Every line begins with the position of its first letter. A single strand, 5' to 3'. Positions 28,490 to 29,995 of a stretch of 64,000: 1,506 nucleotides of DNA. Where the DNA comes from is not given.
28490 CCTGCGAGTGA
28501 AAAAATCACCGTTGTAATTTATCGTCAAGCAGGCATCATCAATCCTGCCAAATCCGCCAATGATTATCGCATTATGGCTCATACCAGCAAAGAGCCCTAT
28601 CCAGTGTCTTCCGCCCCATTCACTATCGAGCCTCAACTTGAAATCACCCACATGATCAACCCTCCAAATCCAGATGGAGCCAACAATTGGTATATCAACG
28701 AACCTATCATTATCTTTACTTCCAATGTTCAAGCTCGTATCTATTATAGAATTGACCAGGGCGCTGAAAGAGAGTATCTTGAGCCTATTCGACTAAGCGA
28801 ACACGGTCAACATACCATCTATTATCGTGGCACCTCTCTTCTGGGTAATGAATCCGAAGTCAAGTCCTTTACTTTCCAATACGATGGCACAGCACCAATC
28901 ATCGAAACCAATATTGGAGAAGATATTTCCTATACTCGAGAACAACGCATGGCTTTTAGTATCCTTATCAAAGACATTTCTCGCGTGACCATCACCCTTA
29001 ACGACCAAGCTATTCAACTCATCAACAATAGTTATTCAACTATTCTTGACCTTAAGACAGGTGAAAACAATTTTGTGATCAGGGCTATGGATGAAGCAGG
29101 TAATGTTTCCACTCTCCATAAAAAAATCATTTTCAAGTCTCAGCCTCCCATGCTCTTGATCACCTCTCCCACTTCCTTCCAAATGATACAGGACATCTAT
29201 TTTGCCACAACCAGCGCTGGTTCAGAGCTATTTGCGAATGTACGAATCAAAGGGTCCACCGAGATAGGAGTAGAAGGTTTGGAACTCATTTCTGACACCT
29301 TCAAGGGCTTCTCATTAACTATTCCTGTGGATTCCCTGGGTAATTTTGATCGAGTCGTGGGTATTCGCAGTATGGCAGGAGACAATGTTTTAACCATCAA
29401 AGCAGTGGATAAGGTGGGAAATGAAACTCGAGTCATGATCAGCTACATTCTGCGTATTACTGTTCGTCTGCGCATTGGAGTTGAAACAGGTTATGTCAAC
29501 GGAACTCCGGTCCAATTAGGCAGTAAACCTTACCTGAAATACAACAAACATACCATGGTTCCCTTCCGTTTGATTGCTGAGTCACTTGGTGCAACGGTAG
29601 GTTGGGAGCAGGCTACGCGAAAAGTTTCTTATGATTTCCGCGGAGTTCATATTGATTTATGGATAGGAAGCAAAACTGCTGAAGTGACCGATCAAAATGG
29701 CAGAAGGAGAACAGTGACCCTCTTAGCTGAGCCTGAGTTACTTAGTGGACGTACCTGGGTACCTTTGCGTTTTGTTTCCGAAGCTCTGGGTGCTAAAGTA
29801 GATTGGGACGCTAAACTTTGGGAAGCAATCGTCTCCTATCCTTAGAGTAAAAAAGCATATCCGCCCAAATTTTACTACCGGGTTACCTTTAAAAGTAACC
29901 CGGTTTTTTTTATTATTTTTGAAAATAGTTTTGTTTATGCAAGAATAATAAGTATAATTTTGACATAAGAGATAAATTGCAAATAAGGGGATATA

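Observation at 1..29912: About 30-kb co-directional island: ECF sigma/anti-sigma pair plus four giant secreted multi-module proteins sharing a wall-binding cassette, a GT2 and an AAA ATPase — candidate undescribed surface-layer or surface-fibre system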

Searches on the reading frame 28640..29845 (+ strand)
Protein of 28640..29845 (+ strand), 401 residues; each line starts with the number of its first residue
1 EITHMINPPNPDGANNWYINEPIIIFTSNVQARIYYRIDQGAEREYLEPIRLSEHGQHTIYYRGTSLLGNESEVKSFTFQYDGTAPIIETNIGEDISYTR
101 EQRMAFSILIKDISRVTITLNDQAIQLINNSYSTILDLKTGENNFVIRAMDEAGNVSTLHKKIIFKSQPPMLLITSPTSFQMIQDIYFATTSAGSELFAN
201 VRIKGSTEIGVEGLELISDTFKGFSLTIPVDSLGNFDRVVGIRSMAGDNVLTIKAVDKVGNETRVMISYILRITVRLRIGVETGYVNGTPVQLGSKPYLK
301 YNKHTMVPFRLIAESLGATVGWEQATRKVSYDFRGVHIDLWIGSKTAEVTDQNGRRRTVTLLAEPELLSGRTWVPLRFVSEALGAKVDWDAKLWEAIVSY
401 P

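Call 88: find_homologous_proteins(query=window:28640-29845:+, max_evalue=1e-8)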
Query window:28640-29845:+ (401 aa): 581 proteins with E <= 1e-8 among 6116 candidates; the best 120 are listed.
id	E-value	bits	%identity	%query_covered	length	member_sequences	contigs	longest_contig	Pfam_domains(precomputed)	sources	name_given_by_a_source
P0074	5.5e-149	515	57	100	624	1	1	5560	PF09136.17,PF07833.17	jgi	jgi:hypothetical protein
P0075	2.9e-139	483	53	100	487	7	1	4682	PF09136.17,PF07833.17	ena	-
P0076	2.1e-97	345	63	61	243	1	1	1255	PF07833.17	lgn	-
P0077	1.1e-96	342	64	60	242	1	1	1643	PF07833.17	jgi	-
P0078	2.5e-84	302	56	57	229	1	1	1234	PF07833.17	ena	-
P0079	2.3e-40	157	32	99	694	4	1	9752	PF09136.17,PF07833.17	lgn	-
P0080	1.1e-37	148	31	100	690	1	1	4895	PF09136.17,PF07833.17,PF19077.7,PF17936.8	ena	-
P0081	1.5e-32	131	36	66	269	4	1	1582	PF07495.20,PF13750.13,PF09136.17,PF07833.17,PF19077.7,PF17936.8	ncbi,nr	ncbi:MAG TPA: hypothetical protein ENF66_01765, partial [Firmicutes bacterium]|nr:hypothetical prote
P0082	5.2e-31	126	38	66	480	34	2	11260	PF07495.20,PF13750.13,PF09136.17,PF07833.17,PF19077.7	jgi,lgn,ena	-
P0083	5.8e-31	126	37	66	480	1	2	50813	PF12733.14,PF07495.20,PF13750.13,PF09136.17,PF07833.17,PF19077.7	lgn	-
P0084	6.0e-31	126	29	96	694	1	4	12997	PF09136.17,PF07833.17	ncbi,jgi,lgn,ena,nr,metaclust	ncbi:MAG: hypothetical protein COS89_09205 [Deltaproteobacteria bacterium CG07_land_8_20_14_0_80_38_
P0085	2.1e-30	124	37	66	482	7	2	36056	PF07495.20,PF13750.13,PF09136.17,PF07833.17,PF19077.7,PF17936.8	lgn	-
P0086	3.5e-30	123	36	66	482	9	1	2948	PF07495.20,PF13750.13,PF09136.17,PF07833.17,PF19077.7,PF17936.8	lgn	-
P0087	4.7e-30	123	37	66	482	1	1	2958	PF07495.20,PF13750.13,PF09136.17,PF07833.17,PF19077.7,PF17936.8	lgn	-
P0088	3.4e-29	120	36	66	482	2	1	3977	PF07495.20,PF09136.17,PF07833.17,PF19077.7,PF17936.8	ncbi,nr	ncbi:MAG: hypothetical protein H5U37_03420 [Caldisericia bacterium]|nr:hypothetical protein [Caldise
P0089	4.6e-29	120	37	66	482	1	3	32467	PF07495.20,PF09136.17,PF07833.17,PF19077.7,PF17936.8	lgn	-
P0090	5.7e-29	119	37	68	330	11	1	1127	PF07495.20,PF13750.13,PF09136.17,PF07833.17,PF19077.7,PF17936.8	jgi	-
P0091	9.7e-29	119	36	66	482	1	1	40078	PF07495.20,PF13750.13,PF09136.17,PF07833.17,PF19077.7,PF17936.8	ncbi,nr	ncbi:MAG: stalk domain-containing protein [Caldisericia bacterium]|nr:stalk domain-containing protei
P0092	1.1e-28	118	37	66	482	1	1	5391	PF07495.20,PF09136.17,PF07833.17,PF19077.7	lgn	-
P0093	1.8e-28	118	37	66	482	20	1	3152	PF07495.20,PF09136.17,PF07833.17,PF19077.7,PF17936.8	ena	-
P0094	5.2e-28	116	36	66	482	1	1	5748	PF07495.20,PF13750.13,PF09136.17,PF07833.17,PF19077.7,PF17936.8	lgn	-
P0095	6.6e-28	116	36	66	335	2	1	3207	PF07495.20,PF13750.13,PF09136.17,PF07833.17,PF19077.7,PF17936.8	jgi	-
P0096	1.7e-27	115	36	66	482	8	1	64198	PF07495.20,PF13750.13,PF09136.17,PF07833.17,PF19077.7,PF17936.8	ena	-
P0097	2.2e-27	114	36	66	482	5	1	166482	PF07495.20,PF09136.17,PF07833.17,PF19077.7,PF17936.8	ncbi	-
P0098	3.0e-27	114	37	27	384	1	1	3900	PF10547.15,PF07833.17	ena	-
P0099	3.6e-27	114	36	66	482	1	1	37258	PF07495.20,PF09136.17,PF07833.17,PF19077.7,PF17936.8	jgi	-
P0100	6.2e-27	113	36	66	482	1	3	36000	PF07495.20,PF13750.13,PF09136.17,PF07833.17,PF19077.7,PF17936.8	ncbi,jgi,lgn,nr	ncbi:MAG: stalk domain-containing protein [Caldisericia bacterium]|jgi:hypothetical protein|nr:stalk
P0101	7.5e-27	113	35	66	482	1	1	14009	PF07495.20,PF09136.17,PF07833.17,PF19077.7,PF17936.8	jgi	-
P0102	2.2e-26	111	36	66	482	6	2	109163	PF07495.20,PF09136.17,PF07833.17,PF19077.7,PF17936.8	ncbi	ncbi:MAG: stalk domain-containing protein [Caldisericia bacterium]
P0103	6.7e-26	109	26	98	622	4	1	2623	PF09136.17,PF07833.17,PF19077.7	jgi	jgi:hypothetical protein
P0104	1.8e-25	108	26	98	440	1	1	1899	PF09136.17,PF07833.17,PF19077.7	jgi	jgi:hypothetical protein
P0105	1.2e-23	102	26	98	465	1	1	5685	PF09136.17,PF07833.17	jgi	jgi:hypothetical protein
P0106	1.2e-21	95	27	99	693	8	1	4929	PF27332.1,PF09136.17,PF07833.17,PF19077.7,PF17936.8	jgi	jgi:uncharacterized protein YfaP (DUF2135 family)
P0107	2.3e-20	91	47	29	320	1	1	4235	PF13416.12,PF01547.31,PF07833.17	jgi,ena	-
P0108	3.7e-20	90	39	29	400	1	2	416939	PF19190.7,PF00188.33,PF07833.17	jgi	jgi:Copper amine oxidase N-terminal domain/Cysteine-rich secretory protein family/Viral BACON domain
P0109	1.5e-19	88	44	32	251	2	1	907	PF00041.28,PF07833.17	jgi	jgi:titin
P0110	1.5e-19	88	39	36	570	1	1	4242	PF16655.13,PF25059.2,PF23376.2,PF25788.3,PF24489.2,PF25833.1,PF00041.28,PF07833.17,PF16656.12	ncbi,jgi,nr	ncbi:MAG: hypothetical protein DRI22_02075 [Caldiserica bacterium]|nr:MAG: hypothetical protein DRI2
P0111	2.7e-18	84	41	26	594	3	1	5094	PF07676.19,PF07833.17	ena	-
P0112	5.5e-18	83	46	28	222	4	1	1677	PF07833.17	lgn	-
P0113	6.3e-17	80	45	32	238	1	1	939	PF00127.27,PF13473.13,PF07833.17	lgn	-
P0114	6.8e-17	80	42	24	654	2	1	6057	PF13306.13,PF00656.28,PF13855.13,PF07833.17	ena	-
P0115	1.4e-16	79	39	32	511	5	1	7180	PF07833.17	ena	-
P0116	2.2e-16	78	28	71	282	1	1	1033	PF09136.17,PF07833.17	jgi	jgi:hypothetical protein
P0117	2.3e-16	78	46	29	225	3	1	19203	PF07833.17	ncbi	ncbi:MAG: stalk domain-containing protein [Moorellaceae bacterium]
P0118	2.4e-16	78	33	29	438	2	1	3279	PF07833.17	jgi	-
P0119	2.8e-16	78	43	32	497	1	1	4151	PF26549.1,PF00930.28,PF26550.2,PF07676.19,PF07833.17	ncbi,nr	ncbi:MAG: PD40 domain-containing protein [Firmicutes bacterium]|nr:PD40 domain-containing protein [B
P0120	3.0e-16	78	44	29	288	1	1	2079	PF07833.17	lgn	-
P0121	4.5e-16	77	45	30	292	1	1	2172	PF07833.17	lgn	-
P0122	5.9e-16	77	39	32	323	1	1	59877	PF07833.17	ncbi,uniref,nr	ncbi:copper amine oxidase N-terminal domain-containing protein [Acetivibrio straminisolvens]|uniref:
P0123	6.0e-16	77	39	32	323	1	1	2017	PF07833.17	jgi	-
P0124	6.0e-16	77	38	32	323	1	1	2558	PF07833.17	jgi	-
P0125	8.0e-16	76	39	32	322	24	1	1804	PF07833.17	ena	-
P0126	8.1e-16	76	39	32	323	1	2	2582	PF07833.17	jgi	-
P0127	8.2e-16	76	39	32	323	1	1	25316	PF07833.17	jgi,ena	-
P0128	8.2e-16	76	39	32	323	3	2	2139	PF07833.17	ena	-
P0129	8.3e-16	76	39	32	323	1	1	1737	PF07833.17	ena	-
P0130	1.1e-15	76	40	32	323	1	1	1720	PF07833.17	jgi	-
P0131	1.1e-15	76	40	32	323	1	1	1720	PF07833.17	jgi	-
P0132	1.1e-15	76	40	32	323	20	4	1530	PF07833.17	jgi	-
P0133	1.1e-15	76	40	32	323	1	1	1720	PF07833.17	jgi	-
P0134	1.2e-15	76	40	32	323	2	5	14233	PF07833.17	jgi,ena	-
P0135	1.5e-15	75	45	27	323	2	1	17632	PF07833.17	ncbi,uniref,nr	ncbi:copper amine oxidase N-terminal domain-containing protein [Acetivibrio mesophilus]|uniref:Coppe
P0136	1.7e-15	75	50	27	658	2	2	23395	PF11741.14,PF01520.24,PF07833.17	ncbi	ncbi:MAG: N-acetylmuramoyl-L-alanine amidase [Bacillota bacterium]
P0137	1.8e-15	75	41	32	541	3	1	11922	PF07833.17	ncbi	-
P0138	2.1e-15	75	44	27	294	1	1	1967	PF07833.17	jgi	-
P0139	2.2e-15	75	45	29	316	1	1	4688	PF07833.17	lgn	-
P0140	2.5e-15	75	44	27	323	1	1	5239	PF07833.17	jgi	-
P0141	2.5e-15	75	44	27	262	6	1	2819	PF07833.17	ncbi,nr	ncbi:MAG: copper amine oxidase N-terminal domain-containing protein, partial [Hungateiclostridium th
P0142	2.5e-15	75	44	27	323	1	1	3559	PF07833.17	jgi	-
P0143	2.5e-15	75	44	27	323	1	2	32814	PF07833.17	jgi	-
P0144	2.8e-15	74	44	27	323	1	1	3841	PF07833.17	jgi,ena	-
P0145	2.8e-15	74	44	27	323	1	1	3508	PF07833.17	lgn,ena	-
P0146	2.8e-15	74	44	27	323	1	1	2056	PF07833.17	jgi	-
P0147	2.8e-15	74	44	27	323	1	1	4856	PF07833.17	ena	-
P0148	2.8e-15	74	44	27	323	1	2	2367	PF07833.17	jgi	-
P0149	2.8e-15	74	44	27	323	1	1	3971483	PF07833.17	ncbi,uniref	ncbi:copper amine oxidase N-terminal domain-containing protein [Acetivibrio thermocellus]|uniref:cop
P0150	3.4e-15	74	36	37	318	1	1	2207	PF09136.17,PF07833.17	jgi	jgi:hypothetical protein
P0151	3.5e-15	74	44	27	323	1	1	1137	PF07833.17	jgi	-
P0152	3.5e-15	74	44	27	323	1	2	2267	PF07833.17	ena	-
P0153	3.5e-15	74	44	27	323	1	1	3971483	PF07833.17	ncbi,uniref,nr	ncbi:copper amine oxidase N-terminal domain-containing protein [Acetivibrio thermocellus]|uniref:cop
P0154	3.9e-15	74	44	27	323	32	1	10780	PF07833.17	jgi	-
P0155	3.9e-15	74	41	32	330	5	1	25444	PF07833.17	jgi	jgi:hypothetical protein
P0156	3.9e-15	74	44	27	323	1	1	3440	PF07833.17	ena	-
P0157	3.9e-15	74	44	27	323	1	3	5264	PF07833.17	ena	-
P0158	3.9e-15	74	44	27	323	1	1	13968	PF07833.17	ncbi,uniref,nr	ncbi:copper amine oxidase N-terminal domain-containing protein [Acetivibrio straminisolvens]|uniref:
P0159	3.9e-15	74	43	27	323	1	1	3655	PF07833.17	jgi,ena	-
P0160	4.2e-15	74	44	27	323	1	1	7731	PF07833.17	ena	-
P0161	4.3e-15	74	42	31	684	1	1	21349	PF07833.17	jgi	jgi:hypothetical protein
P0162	4.3e-15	74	43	27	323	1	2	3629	PF07833.17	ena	-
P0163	4.3e-15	74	43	27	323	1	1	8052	PF07833.17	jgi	-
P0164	4.3e-15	74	44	27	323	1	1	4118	PF07833.17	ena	-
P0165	5.9e-15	73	38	37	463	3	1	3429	PF09136.17,PF07833.17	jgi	-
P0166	5.9e-15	73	44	27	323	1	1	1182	PF07833.17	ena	-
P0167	5.9e-15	73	44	27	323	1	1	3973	PF07833.17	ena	-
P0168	7.3e-15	73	45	30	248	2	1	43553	PF05345.19,PF07833.17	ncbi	ncbi:MAG: stalk domain-containing protein [bacterium]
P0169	7.7e-15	73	44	29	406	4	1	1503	PF13715.13,PF25020.2,PF02369.23,PF13620.13,PF07833.17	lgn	-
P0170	9.4e-15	73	40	34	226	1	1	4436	PF07833.17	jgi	jgi:hypothetical protein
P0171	9.9e-15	73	41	31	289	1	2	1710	PF07833.17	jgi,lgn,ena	-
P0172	1.0e-14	73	44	27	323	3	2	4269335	PF07833.17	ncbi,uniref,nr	ncbi:copper amine oxidase N-terminal domain-containing protein [Acetivibrio mesophilus]|uniref:Coppe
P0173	1.1e-14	73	38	40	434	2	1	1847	PF17957.8,PF09136.17,PF07833.17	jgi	jgi:hypothetical protein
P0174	1.1e-14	72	46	29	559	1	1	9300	PF07833.17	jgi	-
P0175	1.2e-14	72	49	26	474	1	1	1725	PF07833.17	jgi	-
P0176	1.2e-14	72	47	24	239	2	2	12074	PF07833.17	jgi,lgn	-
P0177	1.3e-14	72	43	29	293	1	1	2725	PF07833.17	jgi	jgi:hypothetical protein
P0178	1.5e-14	72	43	27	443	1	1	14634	PF11741.14,PF01520.24,PF07833.17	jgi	-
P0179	1.7e-14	72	43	27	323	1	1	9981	PF07833.17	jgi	-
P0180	2.1e-14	72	43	29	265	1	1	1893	PF07833.17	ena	-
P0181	2.4e-14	71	46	26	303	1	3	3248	PF07833.17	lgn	-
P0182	2.8e-14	71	36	37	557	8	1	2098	PF09136.17,PF07833.17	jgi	jgi:hypothetical protein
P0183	4.0e-14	71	36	37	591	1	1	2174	PF09136.17,PF07833.17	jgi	jgi:hypothetical protein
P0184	4.5e-14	70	36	37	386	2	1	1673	PF09136.17,PF07833.17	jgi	jgi:hypothetical protein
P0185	4.5e-14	70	47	27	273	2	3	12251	PF07833.17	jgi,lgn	jgi:hypothetical protein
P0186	5.0e-14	70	48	24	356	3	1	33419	PF07833.17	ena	-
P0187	5.1e-14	70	40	33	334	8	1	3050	PF00160.27,PF07833.17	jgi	jgi:cyclophilin family peptidyl-prolyl cis-trans isomerase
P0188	6.6e-14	70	43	31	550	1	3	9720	PF02012.27,PF15902.13,PF07833.17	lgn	-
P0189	6.6e-14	70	46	27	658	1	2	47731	PF11741.14,PF01520.24,PF07833.17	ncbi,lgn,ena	-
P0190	6.8e-14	70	42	26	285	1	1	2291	PF07833.17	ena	-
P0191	7.0e-14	70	38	26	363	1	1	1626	PF07833.17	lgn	-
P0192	7.0e-14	70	35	41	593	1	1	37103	PF22544.3,PF09136.17,PF07833.17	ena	-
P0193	8.2e-14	70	47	27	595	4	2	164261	PF07833.17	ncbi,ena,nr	ncbi:MAG: copper amine oxidase N-terminal domain-containing protein [Firmicutes bacterium]|nr:copper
